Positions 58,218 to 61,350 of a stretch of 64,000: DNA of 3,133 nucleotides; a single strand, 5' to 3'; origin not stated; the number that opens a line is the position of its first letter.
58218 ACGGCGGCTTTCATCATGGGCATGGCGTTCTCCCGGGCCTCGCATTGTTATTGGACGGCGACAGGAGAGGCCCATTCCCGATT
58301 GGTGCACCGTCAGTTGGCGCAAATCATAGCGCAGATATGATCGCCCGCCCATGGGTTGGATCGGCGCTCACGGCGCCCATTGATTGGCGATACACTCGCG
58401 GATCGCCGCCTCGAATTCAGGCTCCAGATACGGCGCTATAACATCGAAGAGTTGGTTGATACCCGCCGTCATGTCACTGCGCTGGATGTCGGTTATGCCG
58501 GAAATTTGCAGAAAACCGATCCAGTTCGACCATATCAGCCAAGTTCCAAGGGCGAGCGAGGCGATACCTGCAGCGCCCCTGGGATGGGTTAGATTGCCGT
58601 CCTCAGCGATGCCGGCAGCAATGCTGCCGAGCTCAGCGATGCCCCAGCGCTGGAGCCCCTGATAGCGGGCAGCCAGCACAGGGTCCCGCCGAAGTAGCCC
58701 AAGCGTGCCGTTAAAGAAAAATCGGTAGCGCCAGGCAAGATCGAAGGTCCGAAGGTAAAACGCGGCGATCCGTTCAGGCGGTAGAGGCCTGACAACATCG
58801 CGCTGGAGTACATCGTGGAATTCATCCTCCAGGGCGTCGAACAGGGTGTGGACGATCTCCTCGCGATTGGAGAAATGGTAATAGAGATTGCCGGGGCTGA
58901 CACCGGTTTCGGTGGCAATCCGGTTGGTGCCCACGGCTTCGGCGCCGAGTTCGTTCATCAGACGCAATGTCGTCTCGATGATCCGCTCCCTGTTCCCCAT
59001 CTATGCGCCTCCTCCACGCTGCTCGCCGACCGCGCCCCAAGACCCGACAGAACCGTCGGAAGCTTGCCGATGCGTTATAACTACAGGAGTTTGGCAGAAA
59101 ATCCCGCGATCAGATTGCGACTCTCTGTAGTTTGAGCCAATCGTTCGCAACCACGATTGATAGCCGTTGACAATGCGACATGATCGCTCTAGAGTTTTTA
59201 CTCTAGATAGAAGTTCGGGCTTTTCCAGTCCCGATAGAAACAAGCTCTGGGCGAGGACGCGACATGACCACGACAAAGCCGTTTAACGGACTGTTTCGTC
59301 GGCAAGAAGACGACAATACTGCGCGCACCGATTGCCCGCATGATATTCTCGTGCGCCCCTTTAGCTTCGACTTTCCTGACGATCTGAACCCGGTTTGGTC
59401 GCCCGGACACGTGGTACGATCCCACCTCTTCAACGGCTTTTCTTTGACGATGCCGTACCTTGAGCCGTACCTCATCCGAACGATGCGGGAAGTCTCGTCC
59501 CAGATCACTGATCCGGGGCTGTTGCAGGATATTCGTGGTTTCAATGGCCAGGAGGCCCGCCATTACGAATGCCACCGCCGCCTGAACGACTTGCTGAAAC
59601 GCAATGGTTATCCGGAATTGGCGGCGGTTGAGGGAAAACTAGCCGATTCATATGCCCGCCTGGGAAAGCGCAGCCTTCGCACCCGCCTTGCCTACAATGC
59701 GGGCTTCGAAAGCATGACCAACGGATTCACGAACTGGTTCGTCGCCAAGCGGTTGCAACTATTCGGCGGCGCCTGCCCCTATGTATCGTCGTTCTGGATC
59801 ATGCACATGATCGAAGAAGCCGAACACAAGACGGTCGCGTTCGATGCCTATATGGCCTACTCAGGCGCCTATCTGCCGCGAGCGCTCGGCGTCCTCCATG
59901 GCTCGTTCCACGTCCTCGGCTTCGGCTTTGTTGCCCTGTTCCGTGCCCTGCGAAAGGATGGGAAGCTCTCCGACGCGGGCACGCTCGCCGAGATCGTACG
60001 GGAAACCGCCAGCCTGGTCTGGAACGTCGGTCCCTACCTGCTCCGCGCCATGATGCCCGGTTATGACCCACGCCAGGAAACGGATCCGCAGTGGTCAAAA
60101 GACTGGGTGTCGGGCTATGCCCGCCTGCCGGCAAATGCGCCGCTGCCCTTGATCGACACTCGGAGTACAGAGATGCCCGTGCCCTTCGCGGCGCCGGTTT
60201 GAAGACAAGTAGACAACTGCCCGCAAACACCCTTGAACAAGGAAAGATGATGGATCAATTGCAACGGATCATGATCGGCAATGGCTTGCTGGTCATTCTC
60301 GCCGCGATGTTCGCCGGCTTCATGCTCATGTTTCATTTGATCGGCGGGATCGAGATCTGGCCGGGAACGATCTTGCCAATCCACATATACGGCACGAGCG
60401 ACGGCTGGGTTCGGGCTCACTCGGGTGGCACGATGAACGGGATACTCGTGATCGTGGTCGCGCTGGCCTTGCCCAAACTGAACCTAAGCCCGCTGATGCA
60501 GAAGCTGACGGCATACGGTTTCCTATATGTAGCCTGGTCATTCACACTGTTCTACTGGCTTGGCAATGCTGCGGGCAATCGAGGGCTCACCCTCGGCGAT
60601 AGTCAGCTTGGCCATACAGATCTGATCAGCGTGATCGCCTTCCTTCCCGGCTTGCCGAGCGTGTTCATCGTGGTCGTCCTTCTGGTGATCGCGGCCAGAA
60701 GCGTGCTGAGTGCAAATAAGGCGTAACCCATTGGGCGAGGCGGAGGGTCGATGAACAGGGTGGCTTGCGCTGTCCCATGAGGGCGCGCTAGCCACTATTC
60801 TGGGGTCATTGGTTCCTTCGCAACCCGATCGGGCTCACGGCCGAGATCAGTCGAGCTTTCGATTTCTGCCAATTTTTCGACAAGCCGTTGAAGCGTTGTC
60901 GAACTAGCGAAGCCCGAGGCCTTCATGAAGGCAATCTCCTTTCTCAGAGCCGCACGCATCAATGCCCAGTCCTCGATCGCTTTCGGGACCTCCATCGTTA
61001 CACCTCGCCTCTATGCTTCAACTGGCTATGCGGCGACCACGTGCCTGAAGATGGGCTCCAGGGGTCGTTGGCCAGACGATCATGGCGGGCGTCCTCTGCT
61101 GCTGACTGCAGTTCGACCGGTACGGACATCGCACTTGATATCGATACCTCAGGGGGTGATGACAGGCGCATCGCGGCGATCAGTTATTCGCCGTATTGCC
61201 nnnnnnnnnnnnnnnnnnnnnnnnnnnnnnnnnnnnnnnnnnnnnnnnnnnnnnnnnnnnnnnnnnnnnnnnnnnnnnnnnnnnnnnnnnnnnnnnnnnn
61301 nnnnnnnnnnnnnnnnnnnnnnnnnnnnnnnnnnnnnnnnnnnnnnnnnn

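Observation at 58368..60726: TetR-controlled operon pairing a COG3687 'hydrolase' that has di-iron-like ExxH motifs with a styrene-oxide-isomerase (StyC)-like membrane protein, outside any sty operon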

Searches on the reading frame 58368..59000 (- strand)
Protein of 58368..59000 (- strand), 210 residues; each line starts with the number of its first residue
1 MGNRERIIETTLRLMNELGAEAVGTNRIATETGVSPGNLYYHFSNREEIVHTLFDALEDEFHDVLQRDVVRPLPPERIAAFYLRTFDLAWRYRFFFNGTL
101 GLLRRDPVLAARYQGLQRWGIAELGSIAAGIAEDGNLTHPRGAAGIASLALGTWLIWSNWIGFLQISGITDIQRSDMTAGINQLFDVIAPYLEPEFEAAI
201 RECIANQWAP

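Call 3: search_protein_families(library=pfam, proteins=[window:58368-59000:-], max_evalue=0.1)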
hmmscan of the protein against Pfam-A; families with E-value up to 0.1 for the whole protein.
window:58368-59000:- (210 aa): 2 families
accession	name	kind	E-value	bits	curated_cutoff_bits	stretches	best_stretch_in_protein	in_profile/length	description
PF13972.11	TetR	-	1.6e-21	77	25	1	66-198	11-142/144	Bacterial transcriptional repressor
PF00440.29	TetR_N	-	2.9e-12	46.6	24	1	7-51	1-45/47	Bacterial regulatory proteins, tetR family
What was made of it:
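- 58368..59000 (-): TetR-family repressor gene (210 aa), divergent from the pair. Pfam TetR_N (E 2.9e-12) and TetR C-terminal domain PF13972 (E 1.6e-21) (call 3).
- On TetR-family repressor with operator over the target promoter: Pfam TetR_N and PF13972 (call 3).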

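Call 4: search_protein_families(library=ncbifam, proteins=[window:58368-59000:-], max_evalue=0.1)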
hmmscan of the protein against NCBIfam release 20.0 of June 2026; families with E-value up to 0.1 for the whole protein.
window:58368-59000:- (210 aa): 22 families
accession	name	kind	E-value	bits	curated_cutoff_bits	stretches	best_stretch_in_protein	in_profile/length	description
NF010319.1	PRK13756.1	equivalog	3.2e-09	36.9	265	1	3-62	3-62/199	tetracycline resistance transcriptional repressor TetR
NF051852.1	efflux_TF_MtrR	exception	1.9e-08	34.4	280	1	4-69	12-77/205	multidrug efflux system transcriptional repressor MtrR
NF041196.1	ScbR_bind_reg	equivalog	5.3e-07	30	150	1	4-65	8-69/191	ScbR family autoregulator-binding transcription factor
NF007949.0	PRK10668.1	equivalog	1.2e-06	28.1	271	1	4-63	13-72/216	multidrug efflux transporter transcriptional repressor AcrR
TIGR03384.1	betaine_BetI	equivalog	6.3e-06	26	201.3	1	4-80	10-87/189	choline-binding transcriptional repressor BetI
NF051457.1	acryl_TF_AcuR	equivalog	7.4e-06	25.4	247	1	3-94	18-111/204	acrylate utilization transcriptional regulator AcuR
NF033703.1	transcr_KstR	equivalog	1.2e-05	25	280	1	3-67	8-69/185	cholesterol catabolism transcriptional regulator KstR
NF011572.0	PRK14996.1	equivalog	3e-05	24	144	1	4-130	10-136/192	TetR family transcriptional regulator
NF053878.1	FATransRegFadRBac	equivalog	3.6e-05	23.6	200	1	5-68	6-69/190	fatty acid metabolism transcriptional regulator FadR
NF007015.0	PRK09480.1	equivalog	3.6e-05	23.4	120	1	4-63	12-71/197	nucleoid occlusion factor SlmA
NF001978.0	PRK00767.1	equivalog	3.9e-05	23.5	118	1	4-78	11-87/197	transcriptional regulator BetI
NF058643.1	TranRegCurRPseudo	equivalog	4.1e-05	23.3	300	1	4-66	9-68/193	TetR family transcriptional repressor CurR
NF050111.1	TransRegSACE7040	equivalog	0.0002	21.3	250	1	4-61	3-60/186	SACE_7040 family transcriptional regulator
NF038211.1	MFT_alt_reg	equivalog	0.00058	20.3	285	1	5-51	4-50/193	mycofactocin system transcriptional regulator MftR2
TIGR03613.1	RutR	equivalog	0.0013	18.6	368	1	3-54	9-60/202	pyrimidine utilization regulatory protein R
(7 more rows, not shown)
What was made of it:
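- It scores below NCBI's equivalog cut-off (call 4).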

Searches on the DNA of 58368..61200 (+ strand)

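Call 10: search_dna_similar(query=window:58368-60726:+, collection=plasmids, mode=near, max_rows=20)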
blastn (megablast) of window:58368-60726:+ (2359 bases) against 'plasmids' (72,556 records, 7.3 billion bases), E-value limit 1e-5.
No match.

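Call 88: search_rna_families(source=window, start=58900, end=61200, threshold=evalue, max_evalue=1)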
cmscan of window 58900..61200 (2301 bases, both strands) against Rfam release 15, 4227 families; matches with E-value up to 1: 0.
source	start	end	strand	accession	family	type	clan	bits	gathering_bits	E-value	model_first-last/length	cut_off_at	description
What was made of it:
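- Tried and rejected: Rfam found nothing in 58900-61200 (call 88).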
